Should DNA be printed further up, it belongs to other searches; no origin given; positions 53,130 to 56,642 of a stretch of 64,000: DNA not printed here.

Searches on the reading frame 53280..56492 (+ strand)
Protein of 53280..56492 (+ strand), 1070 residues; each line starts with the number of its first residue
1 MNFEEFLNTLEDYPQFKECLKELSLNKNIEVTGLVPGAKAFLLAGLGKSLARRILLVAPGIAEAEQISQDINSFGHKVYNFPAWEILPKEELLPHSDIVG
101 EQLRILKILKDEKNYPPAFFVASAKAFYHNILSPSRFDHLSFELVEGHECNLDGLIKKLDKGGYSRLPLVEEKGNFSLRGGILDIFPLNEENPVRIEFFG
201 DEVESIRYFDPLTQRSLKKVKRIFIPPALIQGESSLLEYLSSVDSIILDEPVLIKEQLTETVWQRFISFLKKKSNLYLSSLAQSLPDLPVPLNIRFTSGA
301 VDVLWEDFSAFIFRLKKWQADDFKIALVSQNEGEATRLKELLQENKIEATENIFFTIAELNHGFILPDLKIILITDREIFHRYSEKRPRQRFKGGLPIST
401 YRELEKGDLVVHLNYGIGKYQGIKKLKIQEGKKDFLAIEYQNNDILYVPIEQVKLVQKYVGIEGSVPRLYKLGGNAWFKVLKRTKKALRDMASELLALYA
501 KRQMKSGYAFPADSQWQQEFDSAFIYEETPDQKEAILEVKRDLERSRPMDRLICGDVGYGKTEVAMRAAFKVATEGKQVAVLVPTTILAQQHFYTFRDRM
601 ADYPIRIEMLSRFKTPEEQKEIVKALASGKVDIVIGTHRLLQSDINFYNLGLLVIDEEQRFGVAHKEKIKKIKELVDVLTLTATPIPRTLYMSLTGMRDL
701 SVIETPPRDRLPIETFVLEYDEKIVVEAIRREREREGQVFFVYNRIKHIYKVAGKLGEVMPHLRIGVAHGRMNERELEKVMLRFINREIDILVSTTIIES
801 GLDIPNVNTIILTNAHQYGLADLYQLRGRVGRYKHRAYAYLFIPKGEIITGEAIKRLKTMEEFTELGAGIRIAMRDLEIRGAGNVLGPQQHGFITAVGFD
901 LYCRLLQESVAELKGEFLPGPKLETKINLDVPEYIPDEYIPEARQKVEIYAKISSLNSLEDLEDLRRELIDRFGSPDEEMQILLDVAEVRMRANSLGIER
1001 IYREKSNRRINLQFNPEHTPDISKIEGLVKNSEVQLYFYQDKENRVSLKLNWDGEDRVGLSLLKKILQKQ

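Call 27: find_related_loci(query=window:53280-56492:+, collection=genome_contigs, flank=10000)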
Query window:53280-56492:+ (1070 aa) in genome_contigs; peptide patterns used: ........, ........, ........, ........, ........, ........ (x = any residue, [..] = any of these).
390 stretches matched a pattern; 233 encode a relative of the query (tblastn E <= 1e-3); the best 80 are kept; 80 distinct loci.
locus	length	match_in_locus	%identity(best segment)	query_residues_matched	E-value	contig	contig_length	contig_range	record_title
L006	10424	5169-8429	68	1-1056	0e+0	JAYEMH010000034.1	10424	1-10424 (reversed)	MAG: Candidatus Ratteibacteria bacterium isolate MAG086 MAG086_34, whole genome shotgun sequence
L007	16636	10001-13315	43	16-1068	0e+0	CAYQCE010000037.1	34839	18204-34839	MAG TPA_asm: uncultured Ignavibacteria bacterium isolate SRP141376_co4_284 genome assembly, contig: NODE_2205_length_348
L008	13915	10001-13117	43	26-998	0e+0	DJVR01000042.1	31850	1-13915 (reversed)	MAG TPA_asm: Candidatus Atribacteria bacterium UBA6251 UBA6251_contig_83057, whole genome shotgun sequence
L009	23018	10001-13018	42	3-1004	0e+0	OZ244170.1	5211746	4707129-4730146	MAG: Bythopirellula sp. isolate f6878414-ee93-430e-8b6d-a8950867fc93 genome assembly, chromosome: 1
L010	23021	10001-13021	41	3-1004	0e+0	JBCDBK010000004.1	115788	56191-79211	MAG: Planctomycetota bacterium isolate P01_F01_bin.81 k141_3316309_length_115788_cov_15.2777, whole genome shotgun seque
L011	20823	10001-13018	42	3-1004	0e+0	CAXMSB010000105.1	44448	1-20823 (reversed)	MAG: uncultured Granulosicoccus sp. isolate 10C-St20-MC-01_bin.25.orig genome assembly, contig: k141_1464395, whole geno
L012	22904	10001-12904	42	54-1004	0e+0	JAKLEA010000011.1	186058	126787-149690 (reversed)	MAG: Planctomycetota bacterium isolate RA.bin122 RA.bin122_11, whole genome shotgun sequence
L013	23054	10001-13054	41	5-1004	0e+0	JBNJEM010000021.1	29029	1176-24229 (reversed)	MAG: Planctomycetota bacterium isolate Y23_14dBSd3.bin.101 NODE_802_length_29029_cov_5.811234, whole genome shotgun sequ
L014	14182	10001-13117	39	4-1017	0e+0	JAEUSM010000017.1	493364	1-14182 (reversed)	MAG: Candidatus Kapaibacterium sp. isolate new MAG-303 k141_4562865, whole genome shotgun sequence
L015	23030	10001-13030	41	29-1001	0e+0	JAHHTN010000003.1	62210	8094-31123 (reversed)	MAG: Faecalimonas sp. isolate MAG083 MAG083_3, whole genome shotgun sequence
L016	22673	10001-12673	43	148-998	0e+0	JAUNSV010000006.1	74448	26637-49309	MAG: Eubacteriales bacterium isolate S4R_St_58 NODE_106_length_74448_cov_8.758539, whole genome shotgun sequence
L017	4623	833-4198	47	4-1068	0e+0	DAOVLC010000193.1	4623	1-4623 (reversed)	MAG TPA_asm: Candidatus Zixiibacteriota bacterium isolate CSMAG_1435 CSMAG_1435_k141_695277_length_4623_cov_57.0000, who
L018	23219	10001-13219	48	31-1005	0e+0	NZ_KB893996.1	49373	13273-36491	Heyndrickxia acidiproducens DSM 23148 C232DRAFT_scaffold00021.21, whole genome shotgun sequence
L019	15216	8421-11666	52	30-1012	0e+0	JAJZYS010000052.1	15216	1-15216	MAG: Bacillota bacterium isolate TL1-5.bin58 NODE_4932_length_15216_cov_1.554841, whole genome shotgun sequence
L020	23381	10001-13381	46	1-1030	0e+0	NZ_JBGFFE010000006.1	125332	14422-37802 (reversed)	Clostridium lapidicellarium strain MT-113 Scaffold6, whole genome shotgun sequence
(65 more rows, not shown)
